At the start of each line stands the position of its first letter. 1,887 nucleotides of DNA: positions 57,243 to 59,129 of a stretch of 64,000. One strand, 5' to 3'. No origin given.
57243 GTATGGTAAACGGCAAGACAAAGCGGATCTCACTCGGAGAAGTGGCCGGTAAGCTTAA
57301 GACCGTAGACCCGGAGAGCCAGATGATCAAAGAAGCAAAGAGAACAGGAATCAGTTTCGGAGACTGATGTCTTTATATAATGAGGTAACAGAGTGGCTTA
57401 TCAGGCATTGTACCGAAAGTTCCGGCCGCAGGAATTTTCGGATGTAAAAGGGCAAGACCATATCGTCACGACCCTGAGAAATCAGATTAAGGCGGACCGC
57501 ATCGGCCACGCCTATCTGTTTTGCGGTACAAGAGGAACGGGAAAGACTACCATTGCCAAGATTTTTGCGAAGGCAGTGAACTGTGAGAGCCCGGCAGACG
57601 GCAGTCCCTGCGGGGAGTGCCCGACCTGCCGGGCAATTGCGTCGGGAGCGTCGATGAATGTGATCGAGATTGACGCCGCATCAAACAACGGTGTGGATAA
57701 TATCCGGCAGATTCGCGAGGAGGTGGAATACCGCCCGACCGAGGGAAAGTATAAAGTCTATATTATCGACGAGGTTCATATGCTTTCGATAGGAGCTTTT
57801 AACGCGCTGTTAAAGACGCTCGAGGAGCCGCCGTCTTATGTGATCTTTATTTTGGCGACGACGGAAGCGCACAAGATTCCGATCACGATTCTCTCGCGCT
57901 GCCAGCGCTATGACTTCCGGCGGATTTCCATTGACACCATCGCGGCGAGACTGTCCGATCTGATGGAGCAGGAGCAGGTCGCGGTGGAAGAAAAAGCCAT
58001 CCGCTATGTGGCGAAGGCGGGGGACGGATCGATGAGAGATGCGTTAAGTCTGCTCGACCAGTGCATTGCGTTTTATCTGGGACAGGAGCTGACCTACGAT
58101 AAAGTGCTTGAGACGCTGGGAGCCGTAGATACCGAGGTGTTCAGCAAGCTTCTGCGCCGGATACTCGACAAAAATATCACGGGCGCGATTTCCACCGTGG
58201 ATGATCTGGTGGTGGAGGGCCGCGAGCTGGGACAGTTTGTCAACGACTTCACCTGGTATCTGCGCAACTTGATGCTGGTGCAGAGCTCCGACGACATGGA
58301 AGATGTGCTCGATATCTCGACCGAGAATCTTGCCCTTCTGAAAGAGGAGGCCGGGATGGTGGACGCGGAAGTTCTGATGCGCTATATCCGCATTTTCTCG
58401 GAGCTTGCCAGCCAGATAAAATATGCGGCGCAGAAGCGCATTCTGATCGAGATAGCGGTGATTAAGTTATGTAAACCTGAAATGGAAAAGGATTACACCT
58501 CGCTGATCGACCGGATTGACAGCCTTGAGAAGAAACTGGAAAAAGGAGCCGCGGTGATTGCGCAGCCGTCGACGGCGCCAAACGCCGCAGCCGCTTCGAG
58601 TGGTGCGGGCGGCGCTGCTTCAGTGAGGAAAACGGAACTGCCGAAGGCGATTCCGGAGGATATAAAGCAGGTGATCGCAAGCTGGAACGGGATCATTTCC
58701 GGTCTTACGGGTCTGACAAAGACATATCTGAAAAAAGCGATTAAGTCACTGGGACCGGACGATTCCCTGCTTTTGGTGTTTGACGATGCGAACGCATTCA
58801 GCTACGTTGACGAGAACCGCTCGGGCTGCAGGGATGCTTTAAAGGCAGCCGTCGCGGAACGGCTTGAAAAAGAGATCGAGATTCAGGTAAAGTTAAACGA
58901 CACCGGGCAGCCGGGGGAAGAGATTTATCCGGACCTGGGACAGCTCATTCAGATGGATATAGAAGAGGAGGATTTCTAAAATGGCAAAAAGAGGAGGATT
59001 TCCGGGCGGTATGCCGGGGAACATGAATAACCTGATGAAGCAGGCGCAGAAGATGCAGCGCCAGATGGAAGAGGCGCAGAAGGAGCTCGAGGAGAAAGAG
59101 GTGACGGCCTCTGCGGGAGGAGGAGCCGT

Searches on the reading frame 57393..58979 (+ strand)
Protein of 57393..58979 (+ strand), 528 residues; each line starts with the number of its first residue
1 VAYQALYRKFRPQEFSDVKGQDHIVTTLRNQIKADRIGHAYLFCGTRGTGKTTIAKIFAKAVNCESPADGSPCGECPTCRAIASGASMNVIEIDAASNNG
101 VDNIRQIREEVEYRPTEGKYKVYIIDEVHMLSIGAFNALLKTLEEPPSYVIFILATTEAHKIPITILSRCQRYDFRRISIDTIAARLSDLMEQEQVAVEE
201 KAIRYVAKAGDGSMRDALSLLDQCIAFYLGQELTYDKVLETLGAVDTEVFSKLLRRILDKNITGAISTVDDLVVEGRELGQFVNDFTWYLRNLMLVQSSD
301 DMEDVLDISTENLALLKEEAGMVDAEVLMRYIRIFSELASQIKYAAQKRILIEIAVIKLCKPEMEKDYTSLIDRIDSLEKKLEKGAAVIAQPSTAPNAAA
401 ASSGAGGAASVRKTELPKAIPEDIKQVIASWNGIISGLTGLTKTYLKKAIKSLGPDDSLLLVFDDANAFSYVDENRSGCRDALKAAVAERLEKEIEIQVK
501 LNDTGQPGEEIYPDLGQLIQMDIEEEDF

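Call 23: search_protein_families(library=pfam, proteins=[window:57393-58979:+], max_evalue=0.001)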
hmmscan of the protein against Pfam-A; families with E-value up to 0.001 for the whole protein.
window:57393-58979:+ (528 aa): 13 families
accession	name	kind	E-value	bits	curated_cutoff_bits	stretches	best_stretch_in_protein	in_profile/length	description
PF13177.12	DNA_pol3_delta2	-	1.5e-48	165.3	27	1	21-178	2-160/161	DNA polymerase III, delta subunit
PF22608.2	DNAX_ATPase_lid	-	8e-18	64.4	27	1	183-227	2-46/49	DNA polymerase III clamp loader subunit, ATPase lid domain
PF12169.13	DNA_pol3_gamma3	-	4.9e-15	56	24.4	1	234-365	2-137/143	DNA polymerase III subunits gamma and tau domain III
PF00004.35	AAA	-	4.3e-13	50.3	21.2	1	42-172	2-125/131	ATPase family associated with various cellular activities (AAA)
PF13401.12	AAA_22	-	1.5e-06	29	27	1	42-155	9-121/130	AAA domain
PF06068.19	TIP49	-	2.2e-06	27.5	23.8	0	122-157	277-311/347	TIP49 P-loop domain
PF05496.18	RuvB_N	-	5.3e-06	26.7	27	1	11-72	2-67/159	Holliday junction DNA helicase RuvB P-loop domain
PF13604.12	AAA_30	-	3.7e-05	24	27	1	43-152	23-121/191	AAA domain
PF13173.12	AAA_14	-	0.00013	22.4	27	0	40-153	4-95/129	AAA domain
PF13238.12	AAA_18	-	0.00029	21.7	29.4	0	43-76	3-25/128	AAA domain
PF13245.12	AAA_19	-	0.00031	21.4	25.1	0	41-152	14-122/134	AAA domain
PF13191.12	AAA_16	-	0.00058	20.8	32.6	0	20-73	4-63/167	AAA ATPase domain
PF04851.21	ResIII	-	0.00093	19.6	22.5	0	100-144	114-151/164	Type III restriction enzyme, res subunit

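Call 37: list_cluster_members(proteins=[window:57393-58979:+, window:60322-60918:+, window:43129-44436:+, window:51740-52270:+, window:41366-41839:-])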
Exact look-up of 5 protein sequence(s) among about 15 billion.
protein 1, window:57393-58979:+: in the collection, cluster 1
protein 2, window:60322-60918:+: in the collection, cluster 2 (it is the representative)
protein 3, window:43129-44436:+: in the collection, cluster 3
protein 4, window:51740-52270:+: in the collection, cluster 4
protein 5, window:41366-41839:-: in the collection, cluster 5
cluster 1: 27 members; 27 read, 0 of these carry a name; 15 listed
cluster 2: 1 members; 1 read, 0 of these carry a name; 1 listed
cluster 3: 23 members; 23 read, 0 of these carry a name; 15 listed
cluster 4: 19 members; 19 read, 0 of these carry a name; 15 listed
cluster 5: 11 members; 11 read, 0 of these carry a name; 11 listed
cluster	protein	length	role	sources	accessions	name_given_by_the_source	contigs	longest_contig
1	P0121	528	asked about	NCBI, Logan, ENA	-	-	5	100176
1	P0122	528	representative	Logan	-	-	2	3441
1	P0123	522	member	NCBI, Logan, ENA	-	-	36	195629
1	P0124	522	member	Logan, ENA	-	-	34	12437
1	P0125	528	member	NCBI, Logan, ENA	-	-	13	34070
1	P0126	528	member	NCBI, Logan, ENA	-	-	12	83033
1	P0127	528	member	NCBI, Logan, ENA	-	-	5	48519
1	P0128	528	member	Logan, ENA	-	-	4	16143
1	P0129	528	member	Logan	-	-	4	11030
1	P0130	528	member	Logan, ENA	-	-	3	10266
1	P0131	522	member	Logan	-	-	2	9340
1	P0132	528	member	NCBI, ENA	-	-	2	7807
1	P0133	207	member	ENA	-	-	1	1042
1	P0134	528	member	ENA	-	-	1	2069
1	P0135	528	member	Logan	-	-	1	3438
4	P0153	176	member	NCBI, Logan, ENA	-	-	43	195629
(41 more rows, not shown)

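Call 61: find_encoding_contigs(protein=P0153, flank=10000, max_places=10)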
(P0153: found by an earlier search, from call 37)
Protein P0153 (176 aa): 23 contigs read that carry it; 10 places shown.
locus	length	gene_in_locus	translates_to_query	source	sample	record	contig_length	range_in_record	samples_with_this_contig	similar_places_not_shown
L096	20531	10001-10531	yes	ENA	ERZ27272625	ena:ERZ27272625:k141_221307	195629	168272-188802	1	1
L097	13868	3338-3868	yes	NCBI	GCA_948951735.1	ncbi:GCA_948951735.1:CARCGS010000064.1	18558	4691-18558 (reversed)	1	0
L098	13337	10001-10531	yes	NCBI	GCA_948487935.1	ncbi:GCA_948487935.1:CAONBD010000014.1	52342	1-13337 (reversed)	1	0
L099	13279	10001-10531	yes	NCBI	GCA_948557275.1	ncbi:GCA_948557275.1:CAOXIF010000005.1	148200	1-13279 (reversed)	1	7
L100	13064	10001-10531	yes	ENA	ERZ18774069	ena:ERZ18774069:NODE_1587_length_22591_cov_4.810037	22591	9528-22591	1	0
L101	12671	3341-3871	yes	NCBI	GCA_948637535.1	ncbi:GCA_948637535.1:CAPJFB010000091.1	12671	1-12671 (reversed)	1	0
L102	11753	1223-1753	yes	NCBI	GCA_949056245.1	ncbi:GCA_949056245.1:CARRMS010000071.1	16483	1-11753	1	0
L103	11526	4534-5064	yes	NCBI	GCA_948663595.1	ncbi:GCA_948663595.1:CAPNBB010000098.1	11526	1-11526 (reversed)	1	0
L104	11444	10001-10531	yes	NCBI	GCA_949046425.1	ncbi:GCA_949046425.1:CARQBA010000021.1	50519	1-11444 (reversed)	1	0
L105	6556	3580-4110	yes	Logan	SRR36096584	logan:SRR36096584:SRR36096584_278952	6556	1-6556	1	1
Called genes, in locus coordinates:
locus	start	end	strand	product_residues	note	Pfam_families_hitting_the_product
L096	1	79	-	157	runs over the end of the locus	-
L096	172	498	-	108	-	PF13560:HTH_31, PF01381:HTH_3, PF12844:HTH_19 (faint)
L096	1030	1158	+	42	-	-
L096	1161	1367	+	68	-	-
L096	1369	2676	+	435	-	PF22671:Gp18_domIII_N, PF17481:Phage_sheath_domII, PF04984:Phage_sheath_1, PF17482:Phage_sheath_1C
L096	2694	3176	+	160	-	PF09393:DUF2001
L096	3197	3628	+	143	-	PF08890:Phage_TAC_5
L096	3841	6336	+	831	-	PF20155:TMP_3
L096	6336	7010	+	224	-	PF01476:LysM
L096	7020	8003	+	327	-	PF24032:YQBQ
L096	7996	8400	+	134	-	PF10844:DUF2577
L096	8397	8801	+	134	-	PF10934:Sheath_initiator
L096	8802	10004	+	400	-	PF26078:Baseplate_J_M (faint), PF26079:Baseplate_J_C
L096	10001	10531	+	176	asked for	PF10076:Phage_Mu_Gp48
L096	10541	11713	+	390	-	-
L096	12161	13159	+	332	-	PF02899:Phage_int_SAM_1 (faint), PF13495:Phage_int_SAM_4 (weak), PF00589:Phage_integrase, PF22823:MrpR_C_cat (faint)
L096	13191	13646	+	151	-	-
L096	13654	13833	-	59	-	-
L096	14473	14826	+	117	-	PF27000:PH_gly_zipper, PF20721:C19orf12 (weak)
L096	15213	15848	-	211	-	-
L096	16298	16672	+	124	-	PF00462:Glutaredoxin, PF03960:ArsC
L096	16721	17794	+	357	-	PF00365:PFK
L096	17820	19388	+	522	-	PF05496:RuvB_N (faint), PF06068:TIP49 (faint), PF13177:DNA_pol3_delta2, PF00004:AAA, PF13401:AAA_22 (faint), PF22608:DNAX_ATPase_lid, PF12169:DNA_pol3_gamma3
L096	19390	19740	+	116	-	PF02575:YbaB_DNA_bd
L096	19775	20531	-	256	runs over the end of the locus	PF19538:DUF6062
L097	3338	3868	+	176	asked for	PF10076:Phage_Mu_Gp48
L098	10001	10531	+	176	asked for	PF10076:Phage_Mu_Gp48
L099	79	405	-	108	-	PF13560:HTH_31, PF01381:HTH_3, PF12844:HTH_19 (faint)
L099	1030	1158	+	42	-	-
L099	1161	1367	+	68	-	-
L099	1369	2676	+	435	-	PF22671:Gp18_domIII_N, PF17481:Phage_sheath_domII, PF04984:Phage_sheath_1, PF17482:Phage_sheath_1C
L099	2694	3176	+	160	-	PF09393:DUF2001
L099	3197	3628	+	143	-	PF08890:Phage_TAC_5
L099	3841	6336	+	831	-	PF20155:TMP_3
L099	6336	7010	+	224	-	PF01476:LysM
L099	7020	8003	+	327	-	PF24032:YQBQ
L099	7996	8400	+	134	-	PF10844:DUF2577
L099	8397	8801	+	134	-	PF10934:Sheath_initiator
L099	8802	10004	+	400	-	PF26078:Baseplate_J_M (faint), PF26079:Baseplate_J_C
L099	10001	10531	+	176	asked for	PF10076:Phage_Mu_Gp48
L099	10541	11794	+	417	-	-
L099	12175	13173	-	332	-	PF02899:Phage_int_SAM_1 (faint), PF13495:Phage_int_SAM_4 (weak), PF00589:Phage_integrase, PF22823:MrpR_C_cat (faint)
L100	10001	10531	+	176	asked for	PF10076:Phage_Mu_Gp48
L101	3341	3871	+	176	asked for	PF10076:Phage_Mu_Gp48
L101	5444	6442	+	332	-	PF02899:Phage_int_SAM_1 (faint), PF13495:Phage_int_SAM_4 (weak), PF00589:Phage_integrase, PF22823:MrpR_C_cat (faint)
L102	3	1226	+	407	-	?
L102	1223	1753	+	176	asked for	PF10076:Phage_Mu_Gp48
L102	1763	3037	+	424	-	-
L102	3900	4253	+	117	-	PF27000:PH_gly_zipper, PF20721:C19orf12 (weak)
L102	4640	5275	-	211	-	-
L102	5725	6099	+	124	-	PF00462:Glutaredoxin, PF03960:ArsC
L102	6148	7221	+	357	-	PF00365:PFK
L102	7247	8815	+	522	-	PF05496:RuvB_N (faint), PF06068:TIP49 (faint), PF13177:DNA_pol3_delta2, PF00004:AAA, PF13401:AAA_22 (faint), PF22608:DNAX_ATPase_lid, PF12169:DNA_pol3_gamma3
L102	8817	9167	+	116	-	PF02575:YbaB_DNA_bd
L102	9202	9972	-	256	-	PF19538:DUF6062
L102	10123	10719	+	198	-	PF21176:RecR_HhH, PF02132:RecR_ZnF, PF13662:Toprim_4, PF01751:Toprim, PF21175:RecR_C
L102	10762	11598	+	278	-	PF00456:Transketolase_N, PF13292:DXP_synthase_N, PF00676:E1_dh, PF02775:TPP_enzyme_C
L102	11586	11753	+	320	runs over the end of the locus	PF02779:Transket_pyr, PF02780:Transketolase_C, PF22613:Transketolase_C_1 (faint)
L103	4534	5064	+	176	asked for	PF10076:Phage_Mu_Gp48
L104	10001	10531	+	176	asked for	PF10076:Phage_Mu_Gp48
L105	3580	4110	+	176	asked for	PF10076:Phage_Mu_Gp48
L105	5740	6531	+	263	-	PF02899:Phage_int_SAM_1 (faint), PF13495:Phage_int_SAM_4 (weak), PF00589:Phage_integrase, PF22823:MrpR_C_cat (weak)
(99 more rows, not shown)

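Call 64: search_protein_families(library=pfam, proteins=[L096:14473-14826:+, L096:12161-13159:+, L096:10541-11713:+, L099:10541-11794:+, L102:1763-3037:+], max_evalue=1)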
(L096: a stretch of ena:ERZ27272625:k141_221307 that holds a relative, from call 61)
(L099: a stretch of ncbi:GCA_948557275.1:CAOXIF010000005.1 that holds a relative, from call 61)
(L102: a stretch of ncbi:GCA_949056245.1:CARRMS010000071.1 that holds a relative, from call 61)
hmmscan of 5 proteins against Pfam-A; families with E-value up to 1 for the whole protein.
L096:14473-14826:+ (117 aa): 1 family
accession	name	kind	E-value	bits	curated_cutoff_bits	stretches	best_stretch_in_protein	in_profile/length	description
PF20721.2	C19orf12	-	1.7e-05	25.2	30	1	55-113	45-103/163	C19orf12-like protein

L096:12161-13159:+ (332 aa): 4 families
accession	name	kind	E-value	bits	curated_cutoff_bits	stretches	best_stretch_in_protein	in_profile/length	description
PF00589.27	Phage_integrase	-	1.5e-37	129.4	27.1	1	166-316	7-166/172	Phage integrase family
PF13495.12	Phage_int_SAM_4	-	6.5e-07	30.1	27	1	58-136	2-79/85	Phage integrase, N-terminal SAM-like domain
PF02899.23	Phage_int_SAM_1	-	1.3e-05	25.8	22.3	1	68-139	12-83/83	Phage integrase, N-terminal SAM-like domain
PF11917.13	DUF3435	-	0.013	14.9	25.8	1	255-322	172-241/418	Protein of unknown function (DUF3435)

L096:10541-11713:+ (390 aa): 1 family
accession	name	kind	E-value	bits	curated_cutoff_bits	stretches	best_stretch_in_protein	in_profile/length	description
PF09460.16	Saf-Nte_pilin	-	0.018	15.5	25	1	188-262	18-91/144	Saf-pilin pilus formation protein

L099:10541-11794:+ (417 aa): 2 families
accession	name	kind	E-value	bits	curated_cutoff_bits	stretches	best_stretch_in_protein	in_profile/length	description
PF09460.16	Saf-Nte_pilin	-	0.024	15.1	25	1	188-264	18-93/144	Saf-pilin pilus formation protein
PF24801.1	FNIII-A_GpJ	-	0.24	12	27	1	217-258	40-79/126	Tip attachment protein J,FNIII-A domain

L102:1763-3037:+ (424 aa): 2 families
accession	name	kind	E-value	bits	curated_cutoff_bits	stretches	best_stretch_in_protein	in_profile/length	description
PF09460.16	Saf-Nte_pilin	-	0.023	15.2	25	1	188-262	18-91/144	Saf-pilin pilus formation protein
PF00229.24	TNF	-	0.18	12.2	23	1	313-404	8-109/127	TNF(Tumour Necrosis Factor) family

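Call 73: find_homologous_proteins(query=window:57393-58976:+, max_evalue=1e-30)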
Query window:57393-58976:+ (528 aa): 8000 proteins with E <= 1e-30 among 8000 candidates; the best 120 are listed.
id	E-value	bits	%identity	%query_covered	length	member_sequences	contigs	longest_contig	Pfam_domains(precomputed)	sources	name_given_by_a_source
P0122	0.0e+0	1154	100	100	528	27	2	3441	PF12169.14,PF06068.20,PF00004.36,PF13401.13,PF22608.3,PF05496.19,PF13177.13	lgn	-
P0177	0.0e+0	1107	96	100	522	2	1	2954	PF12169.14,PF06068.20,PF13604.13,PF00004.36,PF13401.13,PF22608.3,PF05496.19,PF13177.13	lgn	-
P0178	0.0e+0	1106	95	100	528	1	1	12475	PF12169.14,PF06068.20,PF00004.36,PF13401.13,PF22608.3,PF05496.19,PF13177.13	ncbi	-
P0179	0.0e+0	1032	88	100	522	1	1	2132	PF12169.14,PF06068.20,PF00004.36,PF13401.13,PF22608.3,PF05496.19,PF13177.13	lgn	-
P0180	0.0e+0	1028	88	100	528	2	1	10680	PF12169.14,PF06068.20,PF00004.36,PF13401.13,PF22608.3,PF05496.19,PF13177.13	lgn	-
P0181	0.0e+0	1027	88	100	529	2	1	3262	PF12169.14,PF06068.20,PF00004.36,PF13401.13,PF22608.3,PF05496.19,PF13177.13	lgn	-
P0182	0.0e+0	1023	87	100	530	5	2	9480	PF12169.14,PF06068.20,PF13604.13,PF00004.36,PF13401.13,PF22608.3,PF05496.19,PF13177.13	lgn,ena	-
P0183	0.0e+0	1019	86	100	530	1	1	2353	PF12169.14,PF06068.20,PF13604.13,PF00004.36,PF13401.13,PF22608.3,PF05496.19,PF13177.13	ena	-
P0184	0.0e+0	1018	86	100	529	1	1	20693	PF12169.14,PF06068.20,PF00004.36,PF13401.13,PF22608.3,PF05496.19,PF13177.13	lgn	-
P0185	0.0e+0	1016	86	100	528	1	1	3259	PF12169.14,PF06068.20,PF00004.36,PF13401.13,PF22608.3,PF05496.19,PF13177.13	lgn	-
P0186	0.0e+0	1016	87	100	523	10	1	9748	PF12169.14,PF06068.20,PF13604.13,PF00004.36,PF13401.13,PF22608.3,PF05496.19,PF13177.13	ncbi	-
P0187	0.0e+0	1013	86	100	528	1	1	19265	PF12169.14,PF06068.20,PF13604.13,PF00004.36,PF13401.13,PF22608.3,PF05496.19,PF13177.13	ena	-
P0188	0.0e+0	1012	85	100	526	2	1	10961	PF12169.14,PF06068.20,PF00004.36,PF13401.13,PF22608.3,PF05496.19,PF13177.13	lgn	-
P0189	0.0e+0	1011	86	100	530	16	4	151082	PF12169.14,PF06068.20,PF13604.13,PF00004.36,PF13401.13,PF22608.3,PF05496.19,PF13177.13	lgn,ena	-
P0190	0.0e+0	1011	86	100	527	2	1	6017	PF12169.14,PF06068.20,PF00004.36,PF13401.13,PF22608.3,PF05496.19,PF13177.13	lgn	-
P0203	1.9e-294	995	85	100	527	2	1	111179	PF12169.14,PF06068.20,PF00004.36,PF13401.13,PF22608.3,PF05496.19,PF13177.13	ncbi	-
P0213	2.7e-291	985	84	100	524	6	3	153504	PF12169.14,PF06068.20,PF00004.36,PF13401.13,PF22608.3,PF05496.19,PF13177.13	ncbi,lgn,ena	-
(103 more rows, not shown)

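Call 74: find_encoding_contigs(protein=P0189, flank=10000, max_places=2)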
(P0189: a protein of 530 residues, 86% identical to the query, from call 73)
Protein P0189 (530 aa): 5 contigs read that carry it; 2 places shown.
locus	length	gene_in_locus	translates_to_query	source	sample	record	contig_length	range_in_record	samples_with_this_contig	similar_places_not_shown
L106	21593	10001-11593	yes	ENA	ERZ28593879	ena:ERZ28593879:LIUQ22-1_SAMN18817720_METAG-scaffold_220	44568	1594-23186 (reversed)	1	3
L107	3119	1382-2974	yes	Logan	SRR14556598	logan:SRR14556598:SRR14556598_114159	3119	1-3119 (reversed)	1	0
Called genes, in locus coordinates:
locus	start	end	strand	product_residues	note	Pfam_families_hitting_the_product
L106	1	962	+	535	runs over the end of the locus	-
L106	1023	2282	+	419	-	PF01704:UDPGP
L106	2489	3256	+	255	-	PF04607:RelA_SpoT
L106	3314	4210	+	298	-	PF12787:EcsC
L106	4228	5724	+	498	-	PF03062:MBOAT, PF13813:MBOAT_2 (weak)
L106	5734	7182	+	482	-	PF27429:LB_356 (faint)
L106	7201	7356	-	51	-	-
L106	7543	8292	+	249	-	PF00657:Lipase_GDSL, PF04311:DUF459 (faint), PF13472:Lipase_GDSL_2, PF16255:Lipase_GDSL_lke (weak)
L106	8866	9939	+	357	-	PF00365:PFK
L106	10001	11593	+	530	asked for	PF05496:RuvB_N (faint), PF06068:TIP49 (faint), PF13177:DNA_pol3_delta2, PF13604:AAA_30 (faint), PF00004:AAA, PF13401:AAA_22 (faint), PF22608:DNAX_ATPase_lid, PF12169:DNA_pol3_gamma3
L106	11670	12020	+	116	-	PF02575:YbaB_DNA_bd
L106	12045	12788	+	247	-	PF00072:Response_reg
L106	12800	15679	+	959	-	PF16927:HisKA_7TM, PF00512:HisKA, PF13581:HATPase_c_2 (weak), PF02518:HATPase_c, PF00072:Response_reg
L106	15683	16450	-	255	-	PF19538:DUF6062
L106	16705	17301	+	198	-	PF21176:RecR_HhH, PF02132:RecR_ZnF, PF13662:Toprim_4, PF01751:Toprim, PF21175:RecR_C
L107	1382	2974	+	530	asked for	PF05496:RuvB_N (faint), PF06068:TIP49 (faint), PF13177:DNA_pol3_delta2, PF13604:AAA_30 (faint), PF00004:AAA, PF13401:AAA_22 (faint), PF22608:DNAX_ATPase_lid, PF12169:DNA_pol3_gamma3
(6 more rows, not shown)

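Call 75: find_encoding_contigs(protein=P0203, flank=10000, max_places=2)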
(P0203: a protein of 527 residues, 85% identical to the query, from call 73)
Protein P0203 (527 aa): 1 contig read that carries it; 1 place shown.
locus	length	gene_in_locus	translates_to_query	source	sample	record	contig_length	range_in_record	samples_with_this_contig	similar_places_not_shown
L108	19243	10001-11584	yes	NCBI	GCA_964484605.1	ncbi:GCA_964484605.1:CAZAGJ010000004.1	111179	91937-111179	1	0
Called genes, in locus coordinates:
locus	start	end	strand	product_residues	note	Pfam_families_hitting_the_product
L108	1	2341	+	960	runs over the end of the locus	PF00512:HisKA, PF02518:HATPase_c, PF00072:Response_reg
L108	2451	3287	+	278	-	PF02588:YitT_membrane, PF19700:DUF6198, PF10035:DUF2179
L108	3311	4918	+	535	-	-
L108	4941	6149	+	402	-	PF01704:UDPGP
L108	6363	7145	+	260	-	PF04607:RelA_SpoT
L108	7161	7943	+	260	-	PF12787:EcsC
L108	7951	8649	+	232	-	PF00657:Lipase_GDSL, PF04311:DUF459 (faint), PF13472:Lipase_GDSL_2, PF16255:Lipase_GDSL_lke (weak)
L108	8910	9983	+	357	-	PF00365:PFK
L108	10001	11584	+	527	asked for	PF05496:RuvB_N (faint), PF06068:TIP49 (faint), PF13177:DNA_pol3_delta2, PF00004:AAA, PF13401:AAA_22 (faint), PF22608:DNAX_ATPase_lid, PF12169:DNA_pol3_gamma3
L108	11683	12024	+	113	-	PF02575:YbaB_DNA_bd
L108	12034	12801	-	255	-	PF19538:DUF6062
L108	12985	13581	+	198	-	PF21176:RecR_HhH, PF02132:RecR_ZnF, PF13662:Toprim_4, PF01751:Toprim, PF21175:RecR_C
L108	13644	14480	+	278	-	PF00456:Transketolase_N, PF13292:DXP_synthase_N, PF00676:E1_dh, PF02775:TPP_enzyme_C (weak)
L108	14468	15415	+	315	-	PF02779:Transket_pyr, PF02780:Transketolase_C, PF22613:Transketolase_C_1 (weak)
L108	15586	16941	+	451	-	PF01476:LysM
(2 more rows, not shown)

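Call 76: find_encoding_contigs(protein=P0213, flank=10000, max_places=2)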
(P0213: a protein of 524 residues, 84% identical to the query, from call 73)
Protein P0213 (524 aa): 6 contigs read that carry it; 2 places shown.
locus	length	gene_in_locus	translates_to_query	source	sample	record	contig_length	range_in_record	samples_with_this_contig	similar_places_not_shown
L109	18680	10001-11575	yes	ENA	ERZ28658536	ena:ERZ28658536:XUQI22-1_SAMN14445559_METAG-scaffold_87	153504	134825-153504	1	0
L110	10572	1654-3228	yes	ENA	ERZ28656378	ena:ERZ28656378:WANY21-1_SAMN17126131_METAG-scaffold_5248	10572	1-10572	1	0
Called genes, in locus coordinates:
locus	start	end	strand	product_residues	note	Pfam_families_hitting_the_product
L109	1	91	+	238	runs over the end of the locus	PF00657:Lipase_GDSL, PF13472:Lipase_GDSL_2, PF16255:Lipase_GDSL_lke (weak)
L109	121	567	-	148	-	PF12802:MarR_2, PF01047:MarR (weak)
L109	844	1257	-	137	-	PF11070:DUF2871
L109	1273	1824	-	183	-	PF00440:TetR_N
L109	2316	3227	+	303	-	PF19300:BPD_transp_1_N, PF00528:BPD_transp_1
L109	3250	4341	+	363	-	PF12911:OppC_N, PF00528:BPD_transp_1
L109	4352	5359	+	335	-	PF00005:ABC_tran, PF13304:AAA_21, PF08352:oligo_HPY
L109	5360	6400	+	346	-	PF00005:ABC_tran, PF13304:AAA_21 (faint), PF08352:oligo_HPY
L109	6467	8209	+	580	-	PF00496:SBP_bac_5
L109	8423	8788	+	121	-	PF00462:Glutaredoxin (weak), PF03960:ArsC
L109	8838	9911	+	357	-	PF00365:PFK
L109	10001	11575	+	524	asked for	PF05496:RuvB_N (faint), PF06068:TIP49 (faint), PF13177:DNA_pol3_delta2, PF00004:AAA, PF13401:AAA_22 (faint), PF22608:DNAX_ATPase_lid, PF12169:DNA_pol3_gamma3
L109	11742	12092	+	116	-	PF02575:YbaB_DNA_bd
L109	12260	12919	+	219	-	PF21176:RecR_HhH, PF02132:RecR_ZnF, PF01751:Toprim, PF13662:Toprim_4, PF21175:RecR_C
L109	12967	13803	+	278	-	PF00456:Transketolase_N, PF13292:DXP_synthase_N, PF00676:E1_dh, PF02775:TPP_enzyme_C (weak)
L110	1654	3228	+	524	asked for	PF05496:RuvB_N (faint), PF06068:TIP49 (faint), PF13177:DNA_pol3_delta2, PF00004:AAA, PF13401:AAA_22 (faint), PF22608:DNAX_ATPase_lid, PF12169:DNA_pol3_gamma3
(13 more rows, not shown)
